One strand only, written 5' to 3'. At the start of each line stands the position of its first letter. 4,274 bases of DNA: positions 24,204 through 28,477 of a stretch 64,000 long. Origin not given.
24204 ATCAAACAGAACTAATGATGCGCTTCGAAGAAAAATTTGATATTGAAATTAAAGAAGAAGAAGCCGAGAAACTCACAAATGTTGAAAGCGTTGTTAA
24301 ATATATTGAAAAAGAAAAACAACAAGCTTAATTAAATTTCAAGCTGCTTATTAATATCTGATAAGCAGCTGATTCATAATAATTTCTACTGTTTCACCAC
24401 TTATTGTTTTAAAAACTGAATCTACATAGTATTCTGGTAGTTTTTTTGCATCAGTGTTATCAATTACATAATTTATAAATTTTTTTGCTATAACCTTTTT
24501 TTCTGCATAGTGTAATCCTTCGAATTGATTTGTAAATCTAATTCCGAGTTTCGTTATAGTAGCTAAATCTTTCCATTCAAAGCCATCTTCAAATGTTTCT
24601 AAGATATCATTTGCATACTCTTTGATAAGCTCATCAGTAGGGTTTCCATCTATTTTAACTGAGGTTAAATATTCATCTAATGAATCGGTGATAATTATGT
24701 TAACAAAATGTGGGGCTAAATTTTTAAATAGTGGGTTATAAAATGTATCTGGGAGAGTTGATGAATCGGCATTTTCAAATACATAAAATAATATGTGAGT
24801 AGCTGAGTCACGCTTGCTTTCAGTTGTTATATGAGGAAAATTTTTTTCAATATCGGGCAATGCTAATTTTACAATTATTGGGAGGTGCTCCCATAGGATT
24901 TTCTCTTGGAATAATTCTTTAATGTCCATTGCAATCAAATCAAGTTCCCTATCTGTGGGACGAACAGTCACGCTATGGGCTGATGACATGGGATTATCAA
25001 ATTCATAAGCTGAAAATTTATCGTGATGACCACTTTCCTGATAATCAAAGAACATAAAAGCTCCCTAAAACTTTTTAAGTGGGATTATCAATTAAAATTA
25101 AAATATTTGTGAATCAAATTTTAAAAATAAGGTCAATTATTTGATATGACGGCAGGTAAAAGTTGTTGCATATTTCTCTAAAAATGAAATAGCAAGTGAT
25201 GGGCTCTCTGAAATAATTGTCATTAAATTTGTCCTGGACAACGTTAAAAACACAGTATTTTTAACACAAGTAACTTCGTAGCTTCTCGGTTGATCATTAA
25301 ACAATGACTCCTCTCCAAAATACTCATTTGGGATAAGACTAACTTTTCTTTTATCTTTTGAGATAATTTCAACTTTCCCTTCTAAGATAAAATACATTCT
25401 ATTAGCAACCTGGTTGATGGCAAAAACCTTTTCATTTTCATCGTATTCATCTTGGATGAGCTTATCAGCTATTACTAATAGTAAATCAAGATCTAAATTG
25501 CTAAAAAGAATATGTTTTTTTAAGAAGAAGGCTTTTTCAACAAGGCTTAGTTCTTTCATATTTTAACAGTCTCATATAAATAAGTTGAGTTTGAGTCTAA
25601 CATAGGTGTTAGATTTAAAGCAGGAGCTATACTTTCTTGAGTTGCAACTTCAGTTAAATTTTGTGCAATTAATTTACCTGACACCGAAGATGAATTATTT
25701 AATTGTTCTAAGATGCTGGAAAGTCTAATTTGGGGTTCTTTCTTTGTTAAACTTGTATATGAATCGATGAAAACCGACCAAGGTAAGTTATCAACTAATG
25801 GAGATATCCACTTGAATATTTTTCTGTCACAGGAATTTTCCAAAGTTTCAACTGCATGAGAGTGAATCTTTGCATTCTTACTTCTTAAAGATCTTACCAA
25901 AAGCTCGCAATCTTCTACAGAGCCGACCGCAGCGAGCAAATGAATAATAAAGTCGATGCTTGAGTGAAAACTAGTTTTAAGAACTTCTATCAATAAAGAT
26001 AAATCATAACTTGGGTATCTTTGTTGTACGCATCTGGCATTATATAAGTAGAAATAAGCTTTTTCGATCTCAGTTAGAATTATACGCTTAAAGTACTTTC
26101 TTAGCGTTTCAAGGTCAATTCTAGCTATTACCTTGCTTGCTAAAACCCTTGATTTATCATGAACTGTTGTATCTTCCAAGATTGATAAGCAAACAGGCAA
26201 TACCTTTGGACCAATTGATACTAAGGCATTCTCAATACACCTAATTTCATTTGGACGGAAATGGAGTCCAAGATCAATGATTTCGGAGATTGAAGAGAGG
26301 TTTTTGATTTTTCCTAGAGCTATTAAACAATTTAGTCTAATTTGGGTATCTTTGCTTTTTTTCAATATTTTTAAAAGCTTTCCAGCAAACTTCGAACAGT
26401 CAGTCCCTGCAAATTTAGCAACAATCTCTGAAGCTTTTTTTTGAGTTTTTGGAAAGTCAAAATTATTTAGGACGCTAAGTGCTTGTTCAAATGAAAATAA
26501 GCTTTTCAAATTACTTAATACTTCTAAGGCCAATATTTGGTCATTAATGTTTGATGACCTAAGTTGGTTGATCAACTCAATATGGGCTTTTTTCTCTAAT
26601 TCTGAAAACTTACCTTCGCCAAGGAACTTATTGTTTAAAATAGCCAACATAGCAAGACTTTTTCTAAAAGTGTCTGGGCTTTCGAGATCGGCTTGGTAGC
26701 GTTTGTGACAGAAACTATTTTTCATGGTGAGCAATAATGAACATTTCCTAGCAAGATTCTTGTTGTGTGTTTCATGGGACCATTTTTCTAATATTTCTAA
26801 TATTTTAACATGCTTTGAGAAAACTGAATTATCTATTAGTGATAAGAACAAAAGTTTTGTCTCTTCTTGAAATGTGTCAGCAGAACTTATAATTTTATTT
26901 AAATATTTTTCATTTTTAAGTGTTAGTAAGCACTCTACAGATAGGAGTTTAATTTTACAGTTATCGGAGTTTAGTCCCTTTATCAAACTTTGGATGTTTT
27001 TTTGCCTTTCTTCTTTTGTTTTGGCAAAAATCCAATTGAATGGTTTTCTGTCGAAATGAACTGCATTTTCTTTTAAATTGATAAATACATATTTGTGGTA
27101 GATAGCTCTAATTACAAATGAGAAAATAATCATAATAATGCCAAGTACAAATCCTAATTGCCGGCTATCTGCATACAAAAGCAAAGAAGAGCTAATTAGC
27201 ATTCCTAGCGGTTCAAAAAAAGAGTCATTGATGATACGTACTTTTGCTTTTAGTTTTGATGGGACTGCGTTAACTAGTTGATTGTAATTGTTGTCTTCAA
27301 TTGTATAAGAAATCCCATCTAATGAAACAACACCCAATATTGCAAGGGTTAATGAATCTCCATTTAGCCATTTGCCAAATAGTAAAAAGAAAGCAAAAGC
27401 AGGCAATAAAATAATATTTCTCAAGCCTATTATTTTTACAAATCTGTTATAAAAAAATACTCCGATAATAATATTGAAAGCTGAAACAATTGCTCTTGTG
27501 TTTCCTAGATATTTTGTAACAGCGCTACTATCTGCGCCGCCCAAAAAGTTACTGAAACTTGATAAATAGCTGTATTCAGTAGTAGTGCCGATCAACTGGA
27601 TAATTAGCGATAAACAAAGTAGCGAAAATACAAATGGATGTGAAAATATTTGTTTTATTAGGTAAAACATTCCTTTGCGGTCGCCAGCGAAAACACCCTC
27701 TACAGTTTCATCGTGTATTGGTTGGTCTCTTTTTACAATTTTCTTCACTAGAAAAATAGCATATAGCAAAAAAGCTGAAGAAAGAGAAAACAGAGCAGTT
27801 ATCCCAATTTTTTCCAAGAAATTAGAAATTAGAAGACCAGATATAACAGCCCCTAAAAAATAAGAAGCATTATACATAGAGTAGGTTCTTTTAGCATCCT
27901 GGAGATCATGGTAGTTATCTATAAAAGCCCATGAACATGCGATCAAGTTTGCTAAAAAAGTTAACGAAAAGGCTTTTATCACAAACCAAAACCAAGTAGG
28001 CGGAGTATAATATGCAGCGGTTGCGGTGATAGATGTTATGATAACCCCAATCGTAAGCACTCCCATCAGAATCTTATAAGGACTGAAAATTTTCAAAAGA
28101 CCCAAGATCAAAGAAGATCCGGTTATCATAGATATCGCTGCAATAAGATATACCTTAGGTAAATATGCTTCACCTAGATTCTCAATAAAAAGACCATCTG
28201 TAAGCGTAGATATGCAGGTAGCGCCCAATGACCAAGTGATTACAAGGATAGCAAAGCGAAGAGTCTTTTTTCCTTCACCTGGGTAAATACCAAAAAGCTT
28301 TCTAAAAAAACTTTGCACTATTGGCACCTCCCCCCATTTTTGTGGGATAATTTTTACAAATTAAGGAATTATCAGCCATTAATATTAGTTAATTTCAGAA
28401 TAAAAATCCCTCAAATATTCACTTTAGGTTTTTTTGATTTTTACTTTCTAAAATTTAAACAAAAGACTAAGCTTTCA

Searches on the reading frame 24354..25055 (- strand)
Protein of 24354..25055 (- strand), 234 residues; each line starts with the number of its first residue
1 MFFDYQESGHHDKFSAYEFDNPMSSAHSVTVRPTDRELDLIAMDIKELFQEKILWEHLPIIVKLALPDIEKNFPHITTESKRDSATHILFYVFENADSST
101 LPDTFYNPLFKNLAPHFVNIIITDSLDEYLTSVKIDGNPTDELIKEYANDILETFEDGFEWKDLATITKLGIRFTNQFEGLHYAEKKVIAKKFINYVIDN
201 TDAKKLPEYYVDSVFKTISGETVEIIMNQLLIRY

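Call 53: search_protein_families(library=pfam, proteins=[window:24354-25055:-], max_evalue=0.01)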
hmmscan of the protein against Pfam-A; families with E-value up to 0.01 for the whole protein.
window:24354-25055:- (234 aa): 0 families

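Call 63: search_protein_families(library=ncbifam, proteins=[window:24354-25055:-], max_evalue=10)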
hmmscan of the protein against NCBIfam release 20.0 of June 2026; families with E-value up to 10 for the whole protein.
window:24354-25055:- (234 aa): 2 families
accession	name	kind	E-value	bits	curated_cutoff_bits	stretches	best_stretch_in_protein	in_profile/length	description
NF038315.1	HxsD_rel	equivalog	0.027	14.6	41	1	170-201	31-61/62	HxsD-like protein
NF041439.1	TraE_Enteroc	subfamily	0.13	12.7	100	1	185-225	22-62/99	type IV conjugative transfer system protein TraE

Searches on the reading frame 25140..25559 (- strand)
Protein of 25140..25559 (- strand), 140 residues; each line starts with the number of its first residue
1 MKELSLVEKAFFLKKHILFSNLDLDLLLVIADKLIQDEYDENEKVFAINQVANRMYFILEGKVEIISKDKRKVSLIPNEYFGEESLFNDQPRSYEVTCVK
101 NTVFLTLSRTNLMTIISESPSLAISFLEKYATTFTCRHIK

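Call 53: search_protein_families(library=pfam, proteins=[window:25140-25559:-], max_evalue=0.01)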
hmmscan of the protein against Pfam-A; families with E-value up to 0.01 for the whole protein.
window:25140-25559:- (140 aa): 2 families
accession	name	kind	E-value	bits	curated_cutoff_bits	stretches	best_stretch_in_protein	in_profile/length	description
PF00027.35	cNMP_binding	-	7.6e-16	58.3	27.5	1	38-118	3-88/89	Cyclic nucleotide-binding domain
PF25562.1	CNBH_CNNM2_C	-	0.00015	21.8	27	1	36-92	57-114/172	Metal transporter CNNM2-like, C-terminal CNBH domain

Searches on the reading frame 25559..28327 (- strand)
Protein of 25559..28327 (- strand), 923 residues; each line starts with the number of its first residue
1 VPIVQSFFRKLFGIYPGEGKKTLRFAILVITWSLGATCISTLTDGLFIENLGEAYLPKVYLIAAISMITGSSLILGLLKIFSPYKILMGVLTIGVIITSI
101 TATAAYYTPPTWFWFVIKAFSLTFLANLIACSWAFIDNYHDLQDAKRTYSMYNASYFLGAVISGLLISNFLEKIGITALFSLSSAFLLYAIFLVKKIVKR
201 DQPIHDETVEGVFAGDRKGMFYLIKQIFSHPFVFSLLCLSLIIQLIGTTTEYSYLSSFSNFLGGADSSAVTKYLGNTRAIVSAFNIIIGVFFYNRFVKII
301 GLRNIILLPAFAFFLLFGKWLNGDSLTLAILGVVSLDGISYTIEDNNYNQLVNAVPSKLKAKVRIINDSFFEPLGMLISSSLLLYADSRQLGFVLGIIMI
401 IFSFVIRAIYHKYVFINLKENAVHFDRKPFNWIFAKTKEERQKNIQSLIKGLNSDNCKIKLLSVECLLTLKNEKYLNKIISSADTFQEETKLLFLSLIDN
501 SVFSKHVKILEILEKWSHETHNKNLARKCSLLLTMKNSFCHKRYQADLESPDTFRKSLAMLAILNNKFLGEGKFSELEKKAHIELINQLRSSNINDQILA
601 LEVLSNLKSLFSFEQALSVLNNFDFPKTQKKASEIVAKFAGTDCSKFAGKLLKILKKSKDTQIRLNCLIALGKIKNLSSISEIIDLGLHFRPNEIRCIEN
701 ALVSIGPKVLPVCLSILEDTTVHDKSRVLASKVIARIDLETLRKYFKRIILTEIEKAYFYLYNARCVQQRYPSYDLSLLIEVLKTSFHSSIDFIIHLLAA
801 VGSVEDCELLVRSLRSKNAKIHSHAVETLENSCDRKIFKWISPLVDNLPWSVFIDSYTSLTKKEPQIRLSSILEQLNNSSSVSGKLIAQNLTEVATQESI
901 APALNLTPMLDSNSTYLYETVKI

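Call 7: search_protein_families(library=pfam, proteins=[window:25559-28327:-], max_evalue=1)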
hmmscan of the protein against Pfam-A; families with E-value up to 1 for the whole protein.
window:25559-28327:- (923 aa): 4 families
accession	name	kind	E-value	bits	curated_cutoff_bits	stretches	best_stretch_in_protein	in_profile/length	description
PF13646.12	HEAT_2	-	2.1e-06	28.4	27.7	1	650-686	3-39/88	HEAT repeats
PF07690.21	MFS_1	-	7.9e-06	25.4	33.4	2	68-356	46-323/347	Major Facilitator Superfamily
PF24950.1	Fn3_Dep-1_6th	-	0.077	13.6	25.5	1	718-754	47-83/107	Dep-1 sixth Fn3-like domain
PF14663.11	RasGEF_N_2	-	0.39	11.5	27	0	807-836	7-36/108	Rapamycin-insensitive companion of mTOR RasGEF_N domain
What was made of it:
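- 25556..28327 (-): Flanking MFS + HEAT-repeat transporter, transcribed divergently from the array. It is the left border of the insertion. Pfam MFS_1 and HEAT_2 (call 7).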

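Call 24: find_related_loci(query=window:25559-28327:-, collection=genome_contigs, flank=10000)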
Query window:25559-28327:- (923 aa) in genome_contigs; peptide patterns used: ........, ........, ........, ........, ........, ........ (x = any residue, [..] = any of these).
49 stretches matched a pattern; 3 encode a relative of the query (tblastn E <= 1e-3); 3 distinct loci.
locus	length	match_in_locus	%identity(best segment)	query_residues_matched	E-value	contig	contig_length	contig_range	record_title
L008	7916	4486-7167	38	5-891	0e+0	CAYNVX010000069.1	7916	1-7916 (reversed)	MAG TPA_asm: uncultured bacterium isolate SRP256446_co1_211 genome assembly, contig: NODE_5509_length_7916_cov_7.442056,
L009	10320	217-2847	31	9-891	6e-124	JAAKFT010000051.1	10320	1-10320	MAG: Chlamydiae bacterium isolate KR126_chlam_2 KR126chlam2_51, whole genome shotgun sequence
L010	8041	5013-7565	33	10-849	3e-116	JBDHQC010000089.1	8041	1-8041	MAG: Parachlamydiales bacterium isolate AS-MICRO-OLR.48 NODE_44033_length_8041_cov_3.341540, whole genome shotgun sequen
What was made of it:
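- Tried and rejected: The second scan, with the transporter, found only distant chlamydial MAGs (call 24), so the exact taxon of the window remains unknown.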

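Call 63: search_protein_families(library=ncbifam, proteins=[window:25559-28327:-], max_evalue=10)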
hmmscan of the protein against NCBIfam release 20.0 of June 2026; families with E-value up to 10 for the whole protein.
window:25559-28327:- (923 aa): 2 families
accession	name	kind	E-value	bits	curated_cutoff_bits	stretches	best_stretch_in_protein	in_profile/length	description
NF045915.1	PhycobilmeDegNblB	equivalog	8.8e-05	22.1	300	1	782-878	102-202/214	phycobilisome degradation protein NblB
NF045607.1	exo_Victor_syst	equivalog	0.16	12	35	1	257-295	32-70/82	XrtV sorting system accessory protein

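Call 67: find_related_loci(query=A8, collection=metagenome_contigs, flank=6000)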
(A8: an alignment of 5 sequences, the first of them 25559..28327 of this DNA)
Query A8 (923 aa) in metagenome_contigs; peptide patterns used: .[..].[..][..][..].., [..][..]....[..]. (x = any residue, [..] = any of these).
600 stretches matched a pattern (row limit reached: there are more); 52 encode a relative of the query (tblastn E <= 1e-3); 51 distinct loci.
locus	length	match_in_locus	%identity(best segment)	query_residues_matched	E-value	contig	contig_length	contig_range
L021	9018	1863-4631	90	1-923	0e+0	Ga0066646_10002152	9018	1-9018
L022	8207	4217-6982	84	2-923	0e+0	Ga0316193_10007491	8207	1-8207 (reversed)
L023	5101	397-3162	81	2-923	0e+0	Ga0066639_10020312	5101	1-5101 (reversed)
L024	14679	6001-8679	40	3-891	0e+0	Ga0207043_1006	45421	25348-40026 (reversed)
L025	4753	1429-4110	39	4-891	0e+0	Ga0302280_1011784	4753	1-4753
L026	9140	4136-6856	39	8-891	0e+0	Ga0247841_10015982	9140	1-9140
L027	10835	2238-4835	40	1-849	0e+0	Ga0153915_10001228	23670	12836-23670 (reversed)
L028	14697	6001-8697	40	1-891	0e+0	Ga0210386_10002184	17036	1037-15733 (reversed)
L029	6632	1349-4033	38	3-891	0e+0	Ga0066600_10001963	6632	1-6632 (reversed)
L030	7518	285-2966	39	4-891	0e+0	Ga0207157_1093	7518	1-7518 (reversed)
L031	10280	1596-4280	39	3-891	0e+0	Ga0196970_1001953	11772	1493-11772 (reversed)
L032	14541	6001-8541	41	7-849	0e+0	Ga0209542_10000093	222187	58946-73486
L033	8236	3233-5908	39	4-891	0e+0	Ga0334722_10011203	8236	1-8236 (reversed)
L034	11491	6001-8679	39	4-891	0e+0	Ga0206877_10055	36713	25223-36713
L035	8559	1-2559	40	44-891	0e+0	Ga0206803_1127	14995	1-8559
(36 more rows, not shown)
